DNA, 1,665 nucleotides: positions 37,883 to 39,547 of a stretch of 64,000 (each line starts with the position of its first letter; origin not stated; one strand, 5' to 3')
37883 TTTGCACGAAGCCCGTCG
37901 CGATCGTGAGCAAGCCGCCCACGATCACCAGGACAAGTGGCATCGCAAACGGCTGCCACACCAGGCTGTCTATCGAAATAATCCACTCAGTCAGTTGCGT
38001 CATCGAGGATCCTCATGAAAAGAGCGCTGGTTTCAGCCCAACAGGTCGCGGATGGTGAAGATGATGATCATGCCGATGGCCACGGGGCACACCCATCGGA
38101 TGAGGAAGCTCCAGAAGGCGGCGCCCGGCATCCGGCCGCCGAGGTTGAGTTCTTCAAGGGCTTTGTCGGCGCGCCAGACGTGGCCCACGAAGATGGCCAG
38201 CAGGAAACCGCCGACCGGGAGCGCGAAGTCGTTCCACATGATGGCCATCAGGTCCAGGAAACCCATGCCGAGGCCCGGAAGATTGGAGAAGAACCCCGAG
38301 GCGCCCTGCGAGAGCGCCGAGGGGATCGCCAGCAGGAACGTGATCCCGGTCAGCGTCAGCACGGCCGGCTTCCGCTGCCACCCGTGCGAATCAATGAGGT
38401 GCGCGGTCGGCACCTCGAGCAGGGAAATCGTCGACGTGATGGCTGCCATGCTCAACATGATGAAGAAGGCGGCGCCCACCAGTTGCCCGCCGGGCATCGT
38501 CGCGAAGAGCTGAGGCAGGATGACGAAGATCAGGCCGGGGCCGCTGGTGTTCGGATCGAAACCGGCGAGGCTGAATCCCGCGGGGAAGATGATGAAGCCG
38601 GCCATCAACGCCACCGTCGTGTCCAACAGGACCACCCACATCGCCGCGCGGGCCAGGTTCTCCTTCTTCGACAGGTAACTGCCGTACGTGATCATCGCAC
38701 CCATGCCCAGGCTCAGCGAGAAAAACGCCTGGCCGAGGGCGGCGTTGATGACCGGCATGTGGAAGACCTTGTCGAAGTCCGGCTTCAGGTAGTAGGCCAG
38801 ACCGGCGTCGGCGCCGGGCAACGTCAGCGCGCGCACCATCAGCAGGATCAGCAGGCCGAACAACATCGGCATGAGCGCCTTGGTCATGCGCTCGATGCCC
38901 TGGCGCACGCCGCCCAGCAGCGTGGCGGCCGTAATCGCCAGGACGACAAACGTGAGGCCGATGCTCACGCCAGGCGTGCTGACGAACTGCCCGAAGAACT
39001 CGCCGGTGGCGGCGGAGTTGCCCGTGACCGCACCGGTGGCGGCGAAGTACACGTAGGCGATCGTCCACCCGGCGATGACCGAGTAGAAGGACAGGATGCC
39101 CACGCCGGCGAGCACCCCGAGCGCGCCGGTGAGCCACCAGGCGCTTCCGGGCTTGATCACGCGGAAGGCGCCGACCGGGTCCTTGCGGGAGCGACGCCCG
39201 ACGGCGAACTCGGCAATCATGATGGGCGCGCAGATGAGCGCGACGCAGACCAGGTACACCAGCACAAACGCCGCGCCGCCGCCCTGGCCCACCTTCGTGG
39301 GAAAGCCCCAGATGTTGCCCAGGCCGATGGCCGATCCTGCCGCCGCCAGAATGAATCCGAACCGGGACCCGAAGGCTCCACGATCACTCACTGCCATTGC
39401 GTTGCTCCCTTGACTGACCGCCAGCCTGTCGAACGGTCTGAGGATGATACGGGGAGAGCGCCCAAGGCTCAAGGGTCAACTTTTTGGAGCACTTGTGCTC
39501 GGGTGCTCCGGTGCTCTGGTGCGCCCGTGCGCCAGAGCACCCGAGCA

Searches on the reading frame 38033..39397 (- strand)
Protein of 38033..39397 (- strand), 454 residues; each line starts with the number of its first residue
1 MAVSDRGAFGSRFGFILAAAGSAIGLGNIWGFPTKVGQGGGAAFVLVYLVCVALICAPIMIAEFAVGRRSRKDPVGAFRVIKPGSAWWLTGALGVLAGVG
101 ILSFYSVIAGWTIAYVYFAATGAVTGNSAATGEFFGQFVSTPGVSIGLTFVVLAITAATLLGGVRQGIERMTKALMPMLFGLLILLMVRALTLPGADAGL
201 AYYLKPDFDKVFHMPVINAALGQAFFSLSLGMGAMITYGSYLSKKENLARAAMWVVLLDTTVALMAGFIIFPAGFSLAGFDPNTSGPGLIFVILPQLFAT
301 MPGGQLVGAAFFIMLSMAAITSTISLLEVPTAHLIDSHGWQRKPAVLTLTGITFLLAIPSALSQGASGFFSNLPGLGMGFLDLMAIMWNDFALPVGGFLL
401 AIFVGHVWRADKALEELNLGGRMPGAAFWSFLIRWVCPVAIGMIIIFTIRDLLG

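Call 12: find_encoding_contigs(protein=window:38033-39397:-, flank=10000, max_places=6)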
Protein window:38033-39397:- (454 aa): 2 contigs read that carry it; 2 places shown.
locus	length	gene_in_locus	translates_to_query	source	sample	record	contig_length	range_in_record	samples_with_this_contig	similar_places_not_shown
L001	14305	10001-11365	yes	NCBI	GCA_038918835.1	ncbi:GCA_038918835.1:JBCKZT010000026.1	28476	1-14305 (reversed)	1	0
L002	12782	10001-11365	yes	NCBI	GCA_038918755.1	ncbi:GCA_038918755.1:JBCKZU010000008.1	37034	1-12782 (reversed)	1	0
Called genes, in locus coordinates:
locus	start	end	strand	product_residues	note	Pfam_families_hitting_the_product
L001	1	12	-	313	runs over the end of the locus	PF00056:Ldh_1_N, PF02866:Ldh_1_C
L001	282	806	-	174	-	-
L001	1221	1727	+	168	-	PF05973:Gp49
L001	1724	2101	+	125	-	PF13744:HTH_37 (weak), PF13560:HTH_31 (weak), PF01381:HTH_3 (weak)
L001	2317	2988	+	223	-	PF02348:CTP_transf_3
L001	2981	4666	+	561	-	PF06418:CTP_synth_N, PF00117:GATase, PF07722:Peptidase_C26 (weak)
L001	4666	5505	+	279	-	PF00793:DAHP_synth_1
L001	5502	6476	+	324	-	PF01380:SIS, PF00571:CBS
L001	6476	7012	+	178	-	PF00702:Hydrolase (faint), PF08282:Hydrolase_3 (weak)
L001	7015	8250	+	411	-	PF00515:TPR_1 (faint), PF07719:TPR_2 (faint), PF13176:TPR_7 (faint), PF13414:TPR_11 (faint), PF13428:TPR_14 (faint), PF13432:TPR_16 (faint), PF14559:TPR_19 (faint), PF18073:Zn_ribbon_LapB, +3 more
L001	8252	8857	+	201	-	PF01121:CoaE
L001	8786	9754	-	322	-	PF00763:THF_DHG_CYH, PF02882:THF_DHG_CYH_C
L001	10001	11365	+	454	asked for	PF00209:SNF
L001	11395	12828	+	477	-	PF01235:Na_Ala_symp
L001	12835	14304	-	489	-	?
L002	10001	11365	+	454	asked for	PF00209:SNF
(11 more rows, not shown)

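Call 14: search_protein_families(library=pfam, proteins=[window:38033-39397:-])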
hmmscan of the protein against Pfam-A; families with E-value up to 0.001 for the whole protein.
window:38033-39397:- (454 aa): 1 family
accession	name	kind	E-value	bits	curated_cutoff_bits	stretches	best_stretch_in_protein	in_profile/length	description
PF00209.24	SNF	-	1.1e-55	189.8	27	2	153-450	184-482/524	Sodium:neurotransmitter symporter family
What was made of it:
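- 38033..39397 (-): SNF/NSS-family Na+-dependent transporter gene (454 aa). Pfam PF00209, E = 1e-55 (call 14).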

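Call 22: find_related_loci(query=window:38033-39397:-, collection=metagenome_contigs, flank=3000)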
Query window:38033-39397:- (454 aa) in metagenome_contigs; peptide patterns used: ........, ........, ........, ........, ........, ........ (x = any residue, [..] = any of these).
600 stretches matched a pattern (row limit reached: there are more); 580 encode a relative of the query (tblastn E <= 1e-3); the best 80 are kept; 80 distinct loci.
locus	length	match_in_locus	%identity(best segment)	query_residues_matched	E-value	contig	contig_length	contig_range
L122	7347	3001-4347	81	6-454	0e+0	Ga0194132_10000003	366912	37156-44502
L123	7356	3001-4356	76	3-454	0e+0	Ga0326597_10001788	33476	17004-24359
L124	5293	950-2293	69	6-452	0e+0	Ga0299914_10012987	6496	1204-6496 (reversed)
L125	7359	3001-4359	62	2-453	0e+0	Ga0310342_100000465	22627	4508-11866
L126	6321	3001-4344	65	4-449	0e+0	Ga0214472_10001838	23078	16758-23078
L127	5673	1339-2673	65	5-448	0e+0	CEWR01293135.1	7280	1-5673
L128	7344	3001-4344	65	3-449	2e-180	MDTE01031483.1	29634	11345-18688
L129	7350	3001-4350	63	5-453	3e-177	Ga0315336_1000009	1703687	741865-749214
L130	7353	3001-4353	61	4-453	2e-174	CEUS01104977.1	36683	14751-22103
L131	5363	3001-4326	63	4-448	2e-174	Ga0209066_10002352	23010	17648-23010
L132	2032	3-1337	62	9-452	0e+0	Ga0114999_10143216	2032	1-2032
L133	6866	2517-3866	53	4-454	9e-137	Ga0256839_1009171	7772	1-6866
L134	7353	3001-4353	52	6-454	5e-137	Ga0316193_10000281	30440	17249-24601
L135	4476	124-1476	52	6-454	7e-137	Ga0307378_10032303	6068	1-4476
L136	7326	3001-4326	55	6-446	1e-135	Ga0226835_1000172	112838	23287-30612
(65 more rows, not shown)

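Call 32: find_homologous_proteins(query=window:38033-39397:-, max_evalue=1e-100)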
Query window:38033-39397:- (454 aa): 4451 proteins with E <= 1e-100 among 8000 candidates; the best 120 are listed.
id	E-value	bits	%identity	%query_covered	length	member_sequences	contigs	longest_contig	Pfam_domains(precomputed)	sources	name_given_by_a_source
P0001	2.5e-288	974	100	100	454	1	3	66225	PF00209.25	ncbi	-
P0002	1.1e-246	837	87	99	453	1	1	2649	PF00209.25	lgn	-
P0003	1.4e-245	834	86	99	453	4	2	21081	PF00209.25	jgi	-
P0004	2.0e-242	823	85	99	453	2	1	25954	PF00209.25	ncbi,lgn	-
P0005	3.0e-242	823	84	99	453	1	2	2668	PF00209.25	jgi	jgi:NSS family neurotransmitter:Na+ symporter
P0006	1.2e-241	821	85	99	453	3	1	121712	PF00209.25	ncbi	-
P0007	9.2e-241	818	85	99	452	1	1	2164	PF00209.25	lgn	-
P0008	4.5e-240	815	84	99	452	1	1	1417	PF00209.25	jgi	jgi:NSS family neurotransmitter:Na+ symporter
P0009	7.7e-240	815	83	100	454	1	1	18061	PF00209.25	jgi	jgi:NSS family neurotransmitter:Na+ symporter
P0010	9.1e-239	811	84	99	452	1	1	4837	PF00209.25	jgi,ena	-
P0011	1.0e-238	811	83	100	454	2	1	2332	PF00209.25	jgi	jgi:NSS family neurotransmitter:Na+ symporter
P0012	2.8e-238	810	84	99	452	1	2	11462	PF00209.25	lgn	-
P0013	8.3e-238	808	84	100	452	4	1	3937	PF00209.25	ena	-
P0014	4.2e-236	802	83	99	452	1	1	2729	PF00209.25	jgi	-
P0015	9.9e-236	801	82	99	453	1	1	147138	PF00209.25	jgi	jgi:NSS family neurotransmitter:Na+ symporter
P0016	4.1e-235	799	83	99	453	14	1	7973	PF00209.25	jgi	jgi:NSS family neurotransmitter:Na+ symporter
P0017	6.1e-235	799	82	100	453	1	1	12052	PF00209.25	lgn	-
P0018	6.5e-235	798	83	99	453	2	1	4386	PF00209.25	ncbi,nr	ncbi:MAG: sodium-dependent transporter [Acidobacteria bacterium]|nr:sodium-dependent transporter [Ac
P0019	2.2e-234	797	82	99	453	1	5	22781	PF00209.25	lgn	-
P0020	2.6e-234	796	81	99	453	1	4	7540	PF00209.25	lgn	-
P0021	3.8e-234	796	81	99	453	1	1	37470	PF00209.25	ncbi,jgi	ncbi:MAG: transporter [Acidimicrobiia bacterium]|jgi:NSS family neurotransmitter:Na+ symporter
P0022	8.9e-234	795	81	99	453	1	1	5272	PF00209.25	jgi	jgi:NSS family neurotransmitter:Na+ symporter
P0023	1.3e-233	794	81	100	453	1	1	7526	PF00209.25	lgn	-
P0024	1.2e-232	791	81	99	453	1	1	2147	PF00209.25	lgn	-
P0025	2.0e-232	790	81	99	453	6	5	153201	PF00209.25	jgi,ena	jgi:neurotransmitter:Na+ symporter, NSS family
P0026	1.2e-231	788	81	99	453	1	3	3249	PF00209.25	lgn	-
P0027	4.0e-231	786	81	99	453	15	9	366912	PF00209.25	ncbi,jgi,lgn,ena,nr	ncbi:MAG: sodium-dependent transporter [Acidimicrobiia bacterium]|nr:sodium-dependent transporter [A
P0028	1.3e-229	781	80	99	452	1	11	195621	PF00209.25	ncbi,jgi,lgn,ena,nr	ncbi:MAG: sodium-dependent transporter [Acidobacteria bacterium]|nr:sodium-dependent transporter [Ac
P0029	4.3e-229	779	80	99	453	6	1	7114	PF00209.25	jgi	jgi:NSS family neurotransmitter:Na+ symporter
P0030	1.7e-225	767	79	99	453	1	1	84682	PF00209.25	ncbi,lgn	-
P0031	7.3e-225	765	83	94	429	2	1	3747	PF00209.25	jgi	jgi:NSS family neurotransmitter:Na+ symporter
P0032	1.3e-221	755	77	100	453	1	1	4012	PF00209.25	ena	-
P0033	2.1e-219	747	76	100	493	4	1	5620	PF00209.25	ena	-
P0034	1.5e-218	745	76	99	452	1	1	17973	PF00209.25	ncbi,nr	ncbi:MAG TPA: sodium-dependent transporter [Vicinamibacterales bacterium]|nr:sodium-dependent transp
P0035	9.5e-218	742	76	99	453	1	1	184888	PF00209.25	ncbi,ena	-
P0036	2.5e-217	740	74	100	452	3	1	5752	PF00209.25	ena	-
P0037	1.2e-216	738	77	100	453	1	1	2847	PF00209.25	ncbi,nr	ncbi:MAG TPA: sodium-dependent transporter [Vicinamibacterales bacterium]|nr:sodium-dependent transp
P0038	1.4e-216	738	77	100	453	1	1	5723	PF00209.25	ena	-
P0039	3.7e-216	737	76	100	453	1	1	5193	PF00209.25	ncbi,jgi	-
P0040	4.3e-216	736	76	99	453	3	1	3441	PF00209.25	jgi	-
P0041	2.4e-215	734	76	100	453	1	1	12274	PF00209.25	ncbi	-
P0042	7.3e-215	732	76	100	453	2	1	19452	PF00209.25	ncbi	-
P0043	1.4e-214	731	77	97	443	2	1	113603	PF00209.25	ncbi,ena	-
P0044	1.4e-214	731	75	100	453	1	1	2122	PF00209.25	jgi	jgi:NSS family neurotransmitter:Na+ symporter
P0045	5.6e-214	729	74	100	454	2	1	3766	PF00209.25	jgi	jgi:neurotransmitter:Na+ symporter, NSS family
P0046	1.3e-213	728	75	100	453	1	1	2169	PF00209.25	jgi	jgi:NSS family neurotransmitter:Na+ symporter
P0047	1.4e-213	728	75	100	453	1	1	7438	PF00209.25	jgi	-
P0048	4.8e-213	726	77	97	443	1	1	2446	PF00209.25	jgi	jgi:NSS family neurotransmitter:Na+ symporter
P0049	5.6e-213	726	73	100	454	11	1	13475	PF00209.25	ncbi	-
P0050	8.5e-213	726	74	100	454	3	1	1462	PF00209.25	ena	-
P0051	8.8e-213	725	75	99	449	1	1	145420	PF00209.25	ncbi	ncbi:MAG: sodium-dependent transporter [Vicinamibacterales bacterium]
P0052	1.9e-212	724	76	97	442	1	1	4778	PF00209.25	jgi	jgi:NSS family neurotransmitter:Na+ symporter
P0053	2.2e-212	724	73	100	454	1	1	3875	PF00209.25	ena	-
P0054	3.7e-212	723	74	100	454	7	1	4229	PF00209.25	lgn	-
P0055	3.1e-211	720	73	99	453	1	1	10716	PF00209.25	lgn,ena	-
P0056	4.9e-211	720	72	100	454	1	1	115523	PF00209.25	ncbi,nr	ncbi:MAG TPA: sodium-dependent transporter [Vicinamibacterales bacterium]|nr:sodium-dependent transp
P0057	5.0e-211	720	77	97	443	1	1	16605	PF00209.25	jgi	-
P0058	5.4e-211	720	73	99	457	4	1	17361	PF00209.25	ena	-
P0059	7.0e-211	719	74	100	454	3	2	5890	PF00209.25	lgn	-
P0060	7.4e-211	719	72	100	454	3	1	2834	PF00209.25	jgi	jgi:NSS family neurotransmitter:Na+ symporter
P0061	8.0e-211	719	73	100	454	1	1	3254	PF00209.25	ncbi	-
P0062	9.1e-211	719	77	97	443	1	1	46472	PF00209.25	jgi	jgi:NSS family neurotransmitter:Na+ symporter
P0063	1.0e-210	719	72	100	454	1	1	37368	PF00209.25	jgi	jgi:NSS family neurotransmitter:Na+ symporter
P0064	3.2e-210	717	72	100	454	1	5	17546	PF00209.25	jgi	jgi:neurotransmitter:Na+ symporter, NSS family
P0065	5.4e-210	716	73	100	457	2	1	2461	PF00209.25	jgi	jgi:NSS family neurotransmitter:Na+ symporter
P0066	1.0e-209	715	72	100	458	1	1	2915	PF00209.25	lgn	-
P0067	1.4e-209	715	73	100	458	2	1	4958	PF00209.25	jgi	jgi:NSS family neurotransmitter:Na+ symporter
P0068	1.4e-209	715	73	100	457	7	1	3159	PF00209.25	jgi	jgi:NSS family neurotransmitter:Na+ symporter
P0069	3.0e-209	714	74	100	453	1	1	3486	PF00209.25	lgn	-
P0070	1.3e-208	712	73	100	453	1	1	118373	PF00209.25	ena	-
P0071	6.7e-208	709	74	99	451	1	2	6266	PF00209.25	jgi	jgi:NSS family neurotransmitter:Na+ symporter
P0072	1.1e-207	709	72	100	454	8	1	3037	PF00209.25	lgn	-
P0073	1.2e-207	709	72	100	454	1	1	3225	PF00209.25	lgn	-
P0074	1.7e-207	708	72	100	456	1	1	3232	PF00209.25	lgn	-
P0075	4.5e-207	707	74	97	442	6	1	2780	PF00209.25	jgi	jgi:NSS family neurotransmitter:Na+ symporter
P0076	5.3e-207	706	72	100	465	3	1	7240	PF00209.25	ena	-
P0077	5.7e-207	706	71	100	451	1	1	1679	PF00209.25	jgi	jgi:NSS family neurotransmitter:Na+ symporter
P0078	6.6e-207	706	71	100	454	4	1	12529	PF00209.25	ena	-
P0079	1.1e-206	705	72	99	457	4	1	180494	PF00209.25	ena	-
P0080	1.2e-206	705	71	100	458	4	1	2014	PF00209.25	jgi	jgi:neurotransmitter:Na+ symporter, NSS family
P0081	4.6e-206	703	72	99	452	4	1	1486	PF00209.25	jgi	jgi:NSS family neurotransmitter:Na+ symporter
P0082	6.8e-206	703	72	100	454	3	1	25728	PF00209.25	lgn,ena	-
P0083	9.2e-206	702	72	100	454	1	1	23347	PF00209.25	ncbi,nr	ncbi:MAG TPA: sodium-dependent transporter [Vicinamibacterales bacterium]|nr:sodium-dependent transp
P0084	1.1e-205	702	72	100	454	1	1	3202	PF00209.25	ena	-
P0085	1.2e-205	702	72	100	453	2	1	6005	PF00209.25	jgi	jgi:neurotransmitter:Na+ symporter, NSS family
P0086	3.1e-205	701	71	99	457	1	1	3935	PF00209.25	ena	-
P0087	3.3e-205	701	72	100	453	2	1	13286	PF00209.25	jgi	jgi:neurotransmitter:Na+ symporter, NSS family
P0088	8.6e-205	699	70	100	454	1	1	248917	PF00209.25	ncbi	ncbi:MAG: sodium-dependent transporter [Vicinamibacterales bacterium]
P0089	9.0e-205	699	71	99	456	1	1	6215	PF00209.25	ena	-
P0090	1.2e-204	699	70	99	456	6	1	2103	PF00209.25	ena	-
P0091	2.0e-204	698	72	100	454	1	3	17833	PF00209.25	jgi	jgi:neurotransmitter:Na+ symporter, NSS family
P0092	3.1e-204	697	72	100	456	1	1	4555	PF00209.25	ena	-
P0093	1.0e-203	696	72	100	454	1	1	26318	PF00209.25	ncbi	ncbi:MAG TPA: sodium-dependent transporter [Vicinamibacterales bacterium]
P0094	1.2e-203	695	72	99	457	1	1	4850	PF00209.25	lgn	-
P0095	1.4e-203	695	70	100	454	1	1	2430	PF00209.25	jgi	jgi:NSS family neurotransmitter:Na+ symporter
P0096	1.7e-203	695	70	100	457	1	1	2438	PF00209.25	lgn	-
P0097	2.2e-203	695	71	100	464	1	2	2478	PF00209.25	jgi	jgi:NSS family neurotransmitter:Na+ symporter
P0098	3.1e-203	694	71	100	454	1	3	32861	PF00209.25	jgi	-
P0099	8.3e-203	693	70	100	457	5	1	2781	PF00209.25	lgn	-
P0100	2.9e-202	691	70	100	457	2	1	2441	PF00209.25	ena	-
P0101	3.7e-202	690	72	99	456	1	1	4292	PF00209.25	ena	-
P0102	6.9e-202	690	72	100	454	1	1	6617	PF00209.25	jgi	-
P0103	7.5e-202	689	70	99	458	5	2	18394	PF00209.25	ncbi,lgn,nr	ncbi:MAG: sodium-dependent transporter [Acidobacteria bacterium]|nr:sodium-dependent transporter [Ac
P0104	1.2e-201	689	69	99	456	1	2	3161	PF00209.25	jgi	jgi:NSS family neurotransmitter:Na+ symporter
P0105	1.5e-201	689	70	98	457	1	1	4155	PF00209.25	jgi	jgi:NSS family neurotransmitter:Na+ symporter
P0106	1.9e-201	688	72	100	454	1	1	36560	PF00209.25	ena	-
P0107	2.2e-201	688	71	99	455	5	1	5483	PF00209.25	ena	-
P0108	4.3e-201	687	70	98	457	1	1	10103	PF00209.25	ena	-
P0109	4.4e-201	687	70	100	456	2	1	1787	PF00209.25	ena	-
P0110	8.2e-201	686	70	98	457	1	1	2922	PF00209.25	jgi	jgi:NSS family neurotransmitter:Na+ symporter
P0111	8.7e-201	686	71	98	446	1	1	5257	PF00209.25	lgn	-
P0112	9.6e-201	686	70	100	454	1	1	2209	PF00209.25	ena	-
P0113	1.7e-200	685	71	99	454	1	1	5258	PF00209.25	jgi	jgi:neurotransmitter:Na+ symporter, NSS family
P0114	3.6e-200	684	70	99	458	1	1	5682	PF00209.25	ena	-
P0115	5.0e-200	683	71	100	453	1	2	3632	PF00209.25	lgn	-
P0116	8.1e-200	683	69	100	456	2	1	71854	PF00209.25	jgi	jgi:neurotransmitter:Na+ symporter, NSS family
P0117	8.3e-200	683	70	100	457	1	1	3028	PF00209.25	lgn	-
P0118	1.4e-199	682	70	99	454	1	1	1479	PF00209.25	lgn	-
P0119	2.0e-199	681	70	100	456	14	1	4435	PF00209.25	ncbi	-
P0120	2.2e-199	681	69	98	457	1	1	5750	PF00209.25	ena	-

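Call 33: find_encoding_contigs(protein=P0003, flank=2000, max_places=4)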
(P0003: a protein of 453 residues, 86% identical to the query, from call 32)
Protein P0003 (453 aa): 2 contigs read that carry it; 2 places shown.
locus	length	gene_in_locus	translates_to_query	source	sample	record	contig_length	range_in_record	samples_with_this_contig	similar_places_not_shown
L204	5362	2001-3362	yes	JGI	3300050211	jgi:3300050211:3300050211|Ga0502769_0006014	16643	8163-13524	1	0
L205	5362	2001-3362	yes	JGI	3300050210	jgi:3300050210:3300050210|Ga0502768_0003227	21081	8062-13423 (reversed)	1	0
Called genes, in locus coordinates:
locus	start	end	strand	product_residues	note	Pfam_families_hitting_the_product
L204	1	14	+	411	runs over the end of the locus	PF00515:TPR_1 (faint), PF07719:TPR_2 (faint), PF13176:TPR_7 (faint), PF13181:TPR_8 (faint), PF13432:TPR_16, PF14559:TPR_19 (weak), PF13432:TPR_16 (weak), PF18073:Zn_ribbon_LapB, +7 more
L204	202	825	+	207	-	PF01121:CoaE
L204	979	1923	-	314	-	PF00763:THF_DHG_CYH, PF02882:THF_DHG_CYH_C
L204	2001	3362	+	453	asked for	PF00209:SNF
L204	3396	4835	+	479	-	PF01235:Na_Ala_symp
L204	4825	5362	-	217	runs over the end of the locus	PF02581:TMP-TENI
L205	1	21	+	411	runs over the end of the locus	PF00515:TPR_1 (faint), PF07719:TPR_2 (faint), PF13176:TPR_7 (faint), PF13181:TPR_8 (faint), PF13432:TPR_16, PF14559:TPR_19 (weak), PF13432:TPR_16 (weak), PF18073:Zn_ribbon_LapB, +7 more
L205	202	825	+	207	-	PF01121:CoaE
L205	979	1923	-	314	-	PF00763:THF_DHG_CYH, PF02882:THF_DHG_CYH_C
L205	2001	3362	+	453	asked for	PF00209:SNF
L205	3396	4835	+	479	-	PF01235:Na_Ala_symp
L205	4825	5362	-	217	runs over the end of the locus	PF02581:TMP-TENI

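Call 34: find_encoding_contigs(protein=P0004, flank=2000, max_places=4)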
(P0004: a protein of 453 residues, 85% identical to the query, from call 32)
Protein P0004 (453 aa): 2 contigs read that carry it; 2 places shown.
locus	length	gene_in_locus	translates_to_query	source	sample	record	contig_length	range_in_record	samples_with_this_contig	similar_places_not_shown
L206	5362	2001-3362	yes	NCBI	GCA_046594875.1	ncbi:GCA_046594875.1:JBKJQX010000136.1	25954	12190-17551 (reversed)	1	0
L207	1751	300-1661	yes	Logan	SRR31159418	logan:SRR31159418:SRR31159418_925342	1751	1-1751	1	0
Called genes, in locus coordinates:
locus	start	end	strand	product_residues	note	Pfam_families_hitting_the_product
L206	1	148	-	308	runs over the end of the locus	PF00763:THF_DHG_CYH, PF02882:THF_DHG_CYH_C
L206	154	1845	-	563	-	PF00324:AA_permease, PF13520:AA_permease_2, PF13906:AA_permease_C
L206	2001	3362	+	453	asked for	PF00209:SNF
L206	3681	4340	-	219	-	PF02581:TMP-TENI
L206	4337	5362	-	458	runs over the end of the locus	PF00289:Biotin_carb_N, PF02786:CPSase_L_D2, PF02222:ATP-grasp, PF07478:Dala_Dala_lig_C, PF02785:Biotin_carb_C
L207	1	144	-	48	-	?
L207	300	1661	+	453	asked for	PF00209:SNF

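Call 35: find_encoding_contigs(protein=P0006, flank=2000, max_places=4)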
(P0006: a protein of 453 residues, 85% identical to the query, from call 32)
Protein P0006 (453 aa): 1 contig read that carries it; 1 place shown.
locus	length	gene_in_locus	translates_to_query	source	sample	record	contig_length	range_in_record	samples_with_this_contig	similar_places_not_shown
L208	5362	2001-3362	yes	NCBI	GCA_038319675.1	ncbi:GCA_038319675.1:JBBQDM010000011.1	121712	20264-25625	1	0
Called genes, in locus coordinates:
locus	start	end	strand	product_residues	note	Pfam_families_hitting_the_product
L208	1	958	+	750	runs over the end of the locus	PF06452:CBM9_1 (faint), PF19313:DUF5916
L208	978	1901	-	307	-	PF00763:THF_DHG_CYH, PF02882:THF_DHG_CYH_C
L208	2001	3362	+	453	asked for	PF00209:SNF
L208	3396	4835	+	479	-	PF01235:Na_Ala_symp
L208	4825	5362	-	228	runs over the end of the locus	PF02581:TMP-TENI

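Call 36: find_encoding_contigs(protein=P0002, flank=2000, max_places=4)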
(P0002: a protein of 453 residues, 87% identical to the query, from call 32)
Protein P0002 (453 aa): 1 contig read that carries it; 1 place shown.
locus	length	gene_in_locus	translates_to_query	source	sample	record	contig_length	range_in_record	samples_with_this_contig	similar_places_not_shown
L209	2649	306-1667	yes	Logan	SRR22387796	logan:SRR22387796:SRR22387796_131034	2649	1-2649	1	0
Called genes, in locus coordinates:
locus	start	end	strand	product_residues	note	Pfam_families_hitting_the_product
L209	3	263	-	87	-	?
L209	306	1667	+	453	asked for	PF00209:SNF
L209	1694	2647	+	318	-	?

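Call 51: find_encoding_contigs(protein=P0009, flank=2000, max_places=3)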
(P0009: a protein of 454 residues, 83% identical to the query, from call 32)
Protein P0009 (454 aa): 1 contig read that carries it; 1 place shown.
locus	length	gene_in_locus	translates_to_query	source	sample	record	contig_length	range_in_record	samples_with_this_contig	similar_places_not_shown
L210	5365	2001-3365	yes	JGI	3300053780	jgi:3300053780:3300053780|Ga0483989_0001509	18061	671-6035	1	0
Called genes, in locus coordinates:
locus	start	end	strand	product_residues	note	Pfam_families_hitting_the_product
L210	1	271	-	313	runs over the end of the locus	?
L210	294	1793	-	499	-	PF13520:AA_permease_2, PF00324:AA_permease, PF13906:AA_permease_C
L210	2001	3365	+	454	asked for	PF00209:SNF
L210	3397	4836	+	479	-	PF01235:Na_Ala_symp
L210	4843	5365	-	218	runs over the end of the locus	PF02581:TMP-TENI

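Call 52: find_encoding_contigs(protein=P0017, flank=2000, max_places=3)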
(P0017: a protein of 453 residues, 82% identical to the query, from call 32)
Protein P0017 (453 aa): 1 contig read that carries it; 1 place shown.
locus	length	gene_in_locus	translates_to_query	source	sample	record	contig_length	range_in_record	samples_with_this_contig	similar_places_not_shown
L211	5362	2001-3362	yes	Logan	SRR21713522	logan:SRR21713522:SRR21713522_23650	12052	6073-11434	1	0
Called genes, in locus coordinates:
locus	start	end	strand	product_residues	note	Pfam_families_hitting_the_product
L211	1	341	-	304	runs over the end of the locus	PF00763:THF_DHG_CYH, PF02882:THF_DHG_CYH_C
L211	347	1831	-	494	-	PF13520:AA_permease_2, PF00324:AA_permease, PF13906:AA_permease_C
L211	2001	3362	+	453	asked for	PF00209:SNF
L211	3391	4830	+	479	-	PF01235:Na_Ala_symp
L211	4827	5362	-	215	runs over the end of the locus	PF02581:TMP-TENI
